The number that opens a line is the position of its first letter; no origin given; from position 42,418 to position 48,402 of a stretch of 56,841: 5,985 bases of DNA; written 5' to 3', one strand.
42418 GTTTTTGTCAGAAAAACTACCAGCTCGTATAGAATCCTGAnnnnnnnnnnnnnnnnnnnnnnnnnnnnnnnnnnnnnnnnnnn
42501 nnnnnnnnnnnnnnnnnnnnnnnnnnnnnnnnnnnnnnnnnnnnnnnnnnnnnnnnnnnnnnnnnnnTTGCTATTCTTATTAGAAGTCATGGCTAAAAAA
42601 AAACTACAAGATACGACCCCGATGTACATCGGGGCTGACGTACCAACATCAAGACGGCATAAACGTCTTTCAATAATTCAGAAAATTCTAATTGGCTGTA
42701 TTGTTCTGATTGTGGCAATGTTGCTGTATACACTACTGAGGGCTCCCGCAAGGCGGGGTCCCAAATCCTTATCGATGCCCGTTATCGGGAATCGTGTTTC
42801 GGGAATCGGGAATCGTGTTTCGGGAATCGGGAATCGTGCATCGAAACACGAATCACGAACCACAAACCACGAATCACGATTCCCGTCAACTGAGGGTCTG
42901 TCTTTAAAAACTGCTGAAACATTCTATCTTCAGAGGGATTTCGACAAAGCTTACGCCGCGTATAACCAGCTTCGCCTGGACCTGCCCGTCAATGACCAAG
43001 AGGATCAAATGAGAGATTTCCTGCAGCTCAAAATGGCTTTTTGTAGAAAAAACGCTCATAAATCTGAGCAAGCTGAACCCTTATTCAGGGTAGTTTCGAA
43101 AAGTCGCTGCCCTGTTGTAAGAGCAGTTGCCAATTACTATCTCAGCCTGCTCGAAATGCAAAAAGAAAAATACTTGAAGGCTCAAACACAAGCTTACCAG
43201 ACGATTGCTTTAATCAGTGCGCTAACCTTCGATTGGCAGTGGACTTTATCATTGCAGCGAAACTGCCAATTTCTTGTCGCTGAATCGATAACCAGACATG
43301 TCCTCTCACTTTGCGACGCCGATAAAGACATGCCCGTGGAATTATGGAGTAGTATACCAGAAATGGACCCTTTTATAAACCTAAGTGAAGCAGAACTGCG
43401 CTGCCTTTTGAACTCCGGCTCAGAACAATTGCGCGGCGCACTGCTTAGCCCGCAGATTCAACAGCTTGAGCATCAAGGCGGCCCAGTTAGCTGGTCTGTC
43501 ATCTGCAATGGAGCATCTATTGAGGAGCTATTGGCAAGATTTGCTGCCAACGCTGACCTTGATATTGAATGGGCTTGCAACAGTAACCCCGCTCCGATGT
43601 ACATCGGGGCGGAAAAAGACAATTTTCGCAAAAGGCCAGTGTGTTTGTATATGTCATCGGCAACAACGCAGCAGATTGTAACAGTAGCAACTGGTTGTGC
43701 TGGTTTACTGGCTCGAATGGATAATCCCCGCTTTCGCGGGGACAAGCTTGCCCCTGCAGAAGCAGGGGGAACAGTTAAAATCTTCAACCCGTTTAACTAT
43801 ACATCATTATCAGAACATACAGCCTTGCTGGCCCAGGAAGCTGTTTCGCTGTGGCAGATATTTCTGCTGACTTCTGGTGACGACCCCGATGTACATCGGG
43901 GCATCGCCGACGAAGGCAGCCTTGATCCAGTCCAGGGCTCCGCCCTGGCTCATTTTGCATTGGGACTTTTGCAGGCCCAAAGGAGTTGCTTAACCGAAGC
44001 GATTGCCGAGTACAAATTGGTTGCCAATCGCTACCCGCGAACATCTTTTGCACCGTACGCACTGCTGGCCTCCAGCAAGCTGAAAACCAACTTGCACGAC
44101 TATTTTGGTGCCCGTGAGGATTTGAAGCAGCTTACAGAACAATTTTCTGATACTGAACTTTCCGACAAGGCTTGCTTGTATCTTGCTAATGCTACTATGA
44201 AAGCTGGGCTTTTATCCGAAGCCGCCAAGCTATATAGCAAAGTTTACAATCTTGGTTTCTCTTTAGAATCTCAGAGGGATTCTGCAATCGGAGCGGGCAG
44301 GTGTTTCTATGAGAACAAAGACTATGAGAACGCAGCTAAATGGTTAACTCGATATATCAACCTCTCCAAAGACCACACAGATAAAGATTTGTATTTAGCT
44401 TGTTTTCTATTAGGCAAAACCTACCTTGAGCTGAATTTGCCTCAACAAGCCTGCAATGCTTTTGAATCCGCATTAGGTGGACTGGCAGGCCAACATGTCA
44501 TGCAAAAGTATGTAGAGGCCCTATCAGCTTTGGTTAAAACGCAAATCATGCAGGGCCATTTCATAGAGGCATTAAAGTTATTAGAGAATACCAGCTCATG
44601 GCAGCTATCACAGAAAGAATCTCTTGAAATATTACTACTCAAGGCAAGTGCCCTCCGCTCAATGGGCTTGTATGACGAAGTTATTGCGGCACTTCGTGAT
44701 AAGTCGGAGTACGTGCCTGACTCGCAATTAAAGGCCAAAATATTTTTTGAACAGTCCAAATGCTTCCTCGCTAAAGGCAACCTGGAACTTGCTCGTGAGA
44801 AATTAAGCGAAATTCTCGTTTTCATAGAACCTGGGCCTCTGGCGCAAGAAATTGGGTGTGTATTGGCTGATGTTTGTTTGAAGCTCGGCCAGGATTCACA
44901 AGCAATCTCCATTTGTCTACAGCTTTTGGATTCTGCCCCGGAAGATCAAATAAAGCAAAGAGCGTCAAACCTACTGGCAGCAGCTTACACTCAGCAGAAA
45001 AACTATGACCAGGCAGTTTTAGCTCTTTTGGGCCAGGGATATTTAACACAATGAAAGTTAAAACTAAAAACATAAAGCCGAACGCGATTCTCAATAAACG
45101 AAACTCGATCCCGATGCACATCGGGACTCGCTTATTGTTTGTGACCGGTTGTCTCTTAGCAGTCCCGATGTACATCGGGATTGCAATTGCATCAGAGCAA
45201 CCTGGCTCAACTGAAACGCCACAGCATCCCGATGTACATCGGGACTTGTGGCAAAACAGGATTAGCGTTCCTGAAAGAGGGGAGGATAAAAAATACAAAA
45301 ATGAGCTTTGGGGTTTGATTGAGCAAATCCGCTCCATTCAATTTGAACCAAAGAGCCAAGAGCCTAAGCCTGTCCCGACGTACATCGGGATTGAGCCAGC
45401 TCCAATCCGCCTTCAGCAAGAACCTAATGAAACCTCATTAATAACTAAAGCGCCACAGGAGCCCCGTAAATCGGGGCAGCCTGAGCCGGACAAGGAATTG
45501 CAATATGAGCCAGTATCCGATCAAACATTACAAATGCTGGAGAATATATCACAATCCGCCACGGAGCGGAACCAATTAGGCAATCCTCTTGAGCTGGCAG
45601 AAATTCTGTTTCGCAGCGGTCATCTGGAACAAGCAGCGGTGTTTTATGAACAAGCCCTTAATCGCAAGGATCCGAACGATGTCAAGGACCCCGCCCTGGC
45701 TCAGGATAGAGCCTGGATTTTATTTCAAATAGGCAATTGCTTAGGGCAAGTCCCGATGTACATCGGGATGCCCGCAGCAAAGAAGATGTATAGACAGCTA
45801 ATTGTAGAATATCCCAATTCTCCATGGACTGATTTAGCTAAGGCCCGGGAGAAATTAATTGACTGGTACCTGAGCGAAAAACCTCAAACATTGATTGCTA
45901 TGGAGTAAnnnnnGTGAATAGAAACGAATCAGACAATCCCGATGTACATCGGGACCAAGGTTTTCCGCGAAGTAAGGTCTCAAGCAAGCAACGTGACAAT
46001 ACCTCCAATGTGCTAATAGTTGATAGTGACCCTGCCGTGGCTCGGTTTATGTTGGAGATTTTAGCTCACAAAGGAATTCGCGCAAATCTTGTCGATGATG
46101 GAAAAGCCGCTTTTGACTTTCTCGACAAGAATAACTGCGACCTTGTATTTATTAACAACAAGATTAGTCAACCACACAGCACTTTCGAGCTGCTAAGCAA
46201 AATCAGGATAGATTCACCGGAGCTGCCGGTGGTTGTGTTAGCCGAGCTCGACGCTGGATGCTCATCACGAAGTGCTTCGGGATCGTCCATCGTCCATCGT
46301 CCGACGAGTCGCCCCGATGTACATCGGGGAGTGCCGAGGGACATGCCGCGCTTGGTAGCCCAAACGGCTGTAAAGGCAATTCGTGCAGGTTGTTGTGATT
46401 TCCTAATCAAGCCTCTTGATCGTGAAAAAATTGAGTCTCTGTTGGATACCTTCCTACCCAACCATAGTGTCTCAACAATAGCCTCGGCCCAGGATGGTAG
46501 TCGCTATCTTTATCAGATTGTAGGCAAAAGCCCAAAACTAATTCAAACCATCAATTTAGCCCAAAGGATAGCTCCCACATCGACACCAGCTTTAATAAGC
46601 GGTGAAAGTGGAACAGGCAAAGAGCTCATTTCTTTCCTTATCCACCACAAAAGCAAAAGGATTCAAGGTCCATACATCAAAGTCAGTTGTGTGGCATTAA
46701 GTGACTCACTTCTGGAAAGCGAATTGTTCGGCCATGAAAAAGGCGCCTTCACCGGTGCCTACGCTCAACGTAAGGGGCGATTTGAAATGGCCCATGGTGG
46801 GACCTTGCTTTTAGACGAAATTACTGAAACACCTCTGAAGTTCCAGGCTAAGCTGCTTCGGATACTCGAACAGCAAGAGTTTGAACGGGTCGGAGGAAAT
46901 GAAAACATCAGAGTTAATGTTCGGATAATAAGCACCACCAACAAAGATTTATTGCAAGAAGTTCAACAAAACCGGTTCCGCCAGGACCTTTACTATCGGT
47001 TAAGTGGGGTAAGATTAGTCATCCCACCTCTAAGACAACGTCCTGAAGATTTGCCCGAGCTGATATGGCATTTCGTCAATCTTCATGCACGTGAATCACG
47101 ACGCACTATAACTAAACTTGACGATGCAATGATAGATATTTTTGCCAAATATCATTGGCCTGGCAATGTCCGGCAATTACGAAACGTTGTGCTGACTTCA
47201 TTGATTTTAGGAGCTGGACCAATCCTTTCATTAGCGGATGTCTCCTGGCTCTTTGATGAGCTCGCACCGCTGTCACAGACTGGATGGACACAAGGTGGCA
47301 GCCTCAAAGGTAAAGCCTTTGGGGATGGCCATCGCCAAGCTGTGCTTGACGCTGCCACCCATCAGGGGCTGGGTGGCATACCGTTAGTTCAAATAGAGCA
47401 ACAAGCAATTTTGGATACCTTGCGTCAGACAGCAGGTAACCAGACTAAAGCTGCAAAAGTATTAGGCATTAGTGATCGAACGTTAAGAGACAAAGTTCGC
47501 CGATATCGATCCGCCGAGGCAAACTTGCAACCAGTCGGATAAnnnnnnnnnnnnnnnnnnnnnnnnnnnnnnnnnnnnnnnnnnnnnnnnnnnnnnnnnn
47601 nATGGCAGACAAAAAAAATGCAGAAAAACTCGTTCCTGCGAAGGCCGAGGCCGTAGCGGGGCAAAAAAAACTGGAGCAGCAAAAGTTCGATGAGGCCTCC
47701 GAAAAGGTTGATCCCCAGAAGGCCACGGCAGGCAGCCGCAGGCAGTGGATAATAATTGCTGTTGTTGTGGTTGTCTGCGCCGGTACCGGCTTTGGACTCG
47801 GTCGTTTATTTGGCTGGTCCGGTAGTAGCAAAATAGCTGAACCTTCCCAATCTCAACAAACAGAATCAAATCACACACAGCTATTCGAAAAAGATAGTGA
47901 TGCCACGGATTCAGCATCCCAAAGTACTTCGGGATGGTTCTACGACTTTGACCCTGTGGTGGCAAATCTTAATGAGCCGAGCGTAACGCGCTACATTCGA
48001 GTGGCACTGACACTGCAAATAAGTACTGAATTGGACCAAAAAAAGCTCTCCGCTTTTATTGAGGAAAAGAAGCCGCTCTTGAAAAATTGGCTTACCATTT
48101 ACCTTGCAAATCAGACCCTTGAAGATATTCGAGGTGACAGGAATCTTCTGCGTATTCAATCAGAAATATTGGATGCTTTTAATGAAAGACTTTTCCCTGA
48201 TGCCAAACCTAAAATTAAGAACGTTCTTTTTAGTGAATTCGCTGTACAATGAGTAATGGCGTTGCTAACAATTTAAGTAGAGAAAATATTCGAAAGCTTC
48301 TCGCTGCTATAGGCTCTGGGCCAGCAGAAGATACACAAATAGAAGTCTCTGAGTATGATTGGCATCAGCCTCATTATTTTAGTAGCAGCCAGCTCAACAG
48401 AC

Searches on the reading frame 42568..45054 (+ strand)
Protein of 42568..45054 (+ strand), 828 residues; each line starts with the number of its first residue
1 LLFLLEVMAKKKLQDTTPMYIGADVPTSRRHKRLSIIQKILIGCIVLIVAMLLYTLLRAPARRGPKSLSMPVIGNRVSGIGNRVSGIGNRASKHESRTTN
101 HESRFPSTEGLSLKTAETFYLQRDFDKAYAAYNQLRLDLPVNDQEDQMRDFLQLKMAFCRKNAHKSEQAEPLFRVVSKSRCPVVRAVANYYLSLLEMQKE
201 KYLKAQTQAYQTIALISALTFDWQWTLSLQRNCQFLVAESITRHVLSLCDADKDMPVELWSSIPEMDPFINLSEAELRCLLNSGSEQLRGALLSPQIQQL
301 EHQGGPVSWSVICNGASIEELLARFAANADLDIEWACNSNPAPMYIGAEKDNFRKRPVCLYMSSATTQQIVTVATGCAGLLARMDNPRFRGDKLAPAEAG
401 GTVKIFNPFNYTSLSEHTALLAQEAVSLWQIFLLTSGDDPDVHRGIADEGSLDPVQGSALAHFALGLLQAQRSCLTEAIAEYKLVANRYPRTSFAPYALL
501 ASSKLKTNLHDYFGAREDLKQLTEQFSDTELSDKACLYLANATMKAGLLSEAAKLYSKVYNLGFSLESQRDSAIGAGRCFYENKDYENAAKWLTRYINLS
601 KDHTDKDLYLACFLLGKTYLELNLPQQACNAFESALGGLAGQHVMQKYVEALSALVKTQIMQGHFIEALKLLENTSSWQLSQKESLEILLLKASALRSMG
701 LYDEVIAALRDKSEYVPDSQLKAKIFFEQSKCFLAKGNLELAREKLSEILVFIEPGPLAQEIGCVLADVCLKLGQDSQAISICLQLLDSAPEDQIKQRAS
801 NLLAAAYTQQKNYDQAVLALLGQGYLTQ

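Call 7: search_protein_families(library=pfam, proteins=[window:42568-45054:+])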
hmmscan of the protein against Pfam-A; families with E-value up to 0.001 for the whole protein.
window:42568-45054:+ (828 aa): 13 families
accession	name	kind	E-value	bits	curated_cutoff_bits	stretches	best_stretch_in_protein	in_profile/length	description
PF13432.12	TPR_16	-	2.1e-12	47.6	32.7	0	539-597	3-58/65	Tetratricopeptide repeat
PF14559.12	TPR_19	-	3.6e-09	37.2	25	0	660-721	2-61/68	Tetratricopeptide repeat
PF07719.23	TPR_2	-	9.1e-09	35.2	27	0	610-636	2-28/34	Tetratricopeptide repeat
PF12895.13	ANAPC3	-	9.7e-09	35.8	27.2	1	548-634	4-81/82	Anaphase-promoting complex, cyclosome, subunit 3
PF13176.12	TPR_7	-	4.5e-08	33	27.9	0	766-794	5-33/36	Tetratricopeptide repeat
PF13174.12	TPR_6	-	2.7e-07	31.2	26.3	0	113-136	4-27/33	Tetratricopeptide repeat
PF13181.12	TPR_8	-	2.7e-07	30.7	25.7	0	611-636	3-28/34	Tetratricopeptide repeat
PF13428.12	TPR_14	-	2.6e-05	24.9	23.5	0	766-793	7-34/44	Tetratricopeptide repeat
PF17874.7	TPR_MalT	-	2.7e-05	24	45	0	682-820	157-303/336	MalT-like TPR region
PF09976.15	TPR_21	-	3e-05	24.3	25.5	1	477-564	57-144/193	Tetratricopeptide repeat-like domain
PF23354.1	TPR_NUP160_120_M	-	3.1e-05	23.9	27.2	1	591-676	20-105/265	NUP160/120 middle TPR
PF25063.1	ARM_TT21_C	-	5.2e-05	23.6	35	0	465-592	27-151/209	Tetratricopeptide repeat protein 21 C-terminal ARM domain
PF13424.12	TPR_12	-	0.00016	22.2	30.1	0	535-601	3-76/77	Tetratricopeptide repeat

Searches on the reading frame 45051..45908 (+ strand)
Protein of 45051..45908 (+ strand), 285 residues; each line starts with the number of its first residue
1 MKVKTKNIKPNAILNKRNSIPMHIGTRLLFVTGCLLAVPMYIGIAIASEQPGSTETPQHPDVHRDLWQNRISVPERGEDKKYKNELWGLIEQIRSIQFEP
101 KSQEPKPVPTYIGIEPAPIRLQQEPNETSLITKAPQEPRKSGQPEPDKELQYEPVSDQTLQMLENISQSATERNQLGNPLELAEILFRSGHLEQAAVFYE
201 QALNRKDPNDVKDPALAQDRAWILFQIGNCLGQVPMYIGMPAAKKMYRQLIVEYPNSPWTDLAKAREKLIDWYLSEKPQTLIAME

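Call 7: search_protein_families(library=pfam, proteins=[window:45051-45908:+])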
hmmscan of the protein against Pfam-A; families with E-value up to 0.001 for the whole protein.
window:45051-45908:+ (285 aa): 2 families
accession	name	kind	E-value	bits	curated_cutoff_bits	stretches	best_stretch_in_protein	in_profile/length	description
PF13428.12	TPR_14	-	0.00014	22.7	23.5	0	180-210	5-34/44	Tetratricopeptide repeat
PF13174.12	TPR_6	-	0.00047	21.1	26.3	0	242-257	18-33/33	Tetratricopeptide repeat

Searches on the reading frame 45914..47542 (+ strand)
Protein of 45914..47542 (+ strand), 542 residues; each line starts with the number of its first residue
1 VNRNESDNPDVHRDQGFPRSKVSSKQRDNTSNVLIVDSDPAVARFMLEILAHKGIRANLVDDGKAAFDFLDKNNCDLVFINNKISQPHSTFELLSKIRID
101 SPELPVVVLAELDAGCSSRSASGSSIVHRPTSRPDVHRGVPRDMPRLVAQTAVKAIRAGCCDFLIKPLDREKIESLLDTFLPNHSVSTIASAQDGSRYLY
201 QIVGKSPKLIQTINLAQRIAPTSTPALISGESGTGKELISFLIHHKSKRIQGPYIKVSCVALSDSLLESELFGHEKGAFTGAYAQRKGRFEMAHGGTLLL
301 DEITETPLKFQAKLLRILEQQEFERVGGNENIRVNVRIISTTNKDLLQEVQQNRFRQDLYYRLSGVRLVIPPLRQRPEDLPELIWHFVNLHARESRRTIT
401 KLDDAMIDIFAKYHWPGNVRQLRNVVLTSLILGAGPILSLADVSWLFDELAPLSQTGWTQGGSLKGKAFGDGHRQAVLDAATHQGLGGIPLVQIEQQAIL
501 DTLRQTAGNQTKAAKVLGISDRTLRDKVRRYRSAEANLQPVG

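Call 7: search_protein_families(library=pfam, proteins=[window:45914-47542:+])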
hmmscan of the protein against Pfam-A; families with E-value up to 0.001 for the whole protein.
window:45914-47542:+ (542 aa): 6 families
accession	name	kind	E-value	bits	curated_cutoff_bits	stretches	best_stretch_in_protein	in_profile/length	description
PF00158.32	Sigma54_activat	-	1.2e-65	220.7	20.2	1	202-368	1-167/168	Sigma-54 interaction domain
PF14532.12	Sigma54_activ_2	-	1.5e-18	67.8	25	1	203-373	1-138/138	Sigma-54 interaction domain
PF25601.1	AAA_lid_14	-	6.3e-18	64.8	27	1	374-444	1-71/87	AAA+ ATPase lid domain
PF00072.30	Response_reg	-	3.3e-13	50.2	30.2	1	33-110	1-77/111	Response regulator receiver domain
PF02954.25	HTH_8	-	3.1e-12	46.4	22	1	492-531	3-42/42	Bacterial regulatory protein, Fis family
PF07728.20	AAA_5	-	1.1e-07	32.3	22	1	227-360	3-136/139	AAA domain (dynein-related subfamily)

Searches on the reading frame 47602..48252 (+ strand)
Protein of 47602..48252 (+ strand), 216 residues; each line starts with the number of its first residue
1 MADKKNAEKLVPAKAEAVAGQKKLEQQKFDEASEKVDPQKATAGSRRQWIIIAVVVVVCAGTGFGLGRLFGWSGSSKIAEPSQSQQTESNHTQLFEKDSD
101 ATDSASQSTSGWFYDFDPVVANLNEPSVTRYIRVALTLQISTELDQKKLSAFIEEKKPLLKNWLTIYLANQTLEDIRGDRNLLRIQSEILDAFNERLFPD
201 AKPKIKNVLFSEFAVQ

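Call 7: search_protein_families(library=pfam, proteins=[window:47602-48252:+])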
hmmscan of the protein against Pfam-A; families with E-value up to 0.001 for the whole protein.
window:47602-48252:+ (216 aa): 1 family
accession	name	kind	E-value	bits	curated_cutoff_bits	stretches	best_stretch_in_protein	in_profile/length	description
PF03748.19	FliL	-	1.7e-16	61.1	24.6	1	113-216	1-103/103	Flagellar basal body-associated protein FliL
